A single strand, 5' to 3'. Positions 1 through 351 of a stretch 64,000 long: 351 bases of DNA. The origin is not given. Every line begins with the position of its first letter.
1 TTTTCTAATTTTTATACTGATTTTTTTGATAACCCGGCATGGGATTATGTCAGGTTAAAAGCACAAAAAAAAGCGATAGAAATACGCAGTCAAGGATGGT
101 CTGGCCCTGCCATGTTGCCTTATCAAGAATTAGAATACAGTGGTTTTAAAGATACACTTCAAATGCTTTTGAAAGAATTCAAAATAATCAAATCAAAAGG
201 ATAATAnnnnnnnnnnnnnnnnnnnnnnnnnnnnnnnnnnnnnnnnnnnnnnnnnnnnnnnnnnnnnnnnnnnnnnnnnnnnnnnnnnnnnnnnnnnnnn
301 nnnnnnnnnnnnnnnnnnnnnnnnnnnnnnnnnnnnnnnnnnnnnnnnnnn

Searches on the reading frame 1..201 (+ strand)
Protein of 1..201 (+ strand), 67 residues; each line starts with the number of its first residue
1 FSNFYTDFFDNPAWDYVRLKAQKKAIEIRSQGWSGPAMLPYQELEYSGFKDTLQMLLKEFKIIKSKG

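Call 85: search_protein_families(library=pfam, proteins=[window:1-201:+], max_evalue=1)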
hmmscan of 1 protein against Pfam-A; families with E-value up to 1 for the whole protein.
window:1-201:+ (67 aa): 1 family
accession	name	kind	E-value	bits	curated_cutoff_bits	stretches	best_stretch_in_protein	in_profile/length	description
PF01950.21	FBPase_3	-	7.3e-13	48.9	25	1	6-61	306-361/361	Fructose-1,6-bisphosphatase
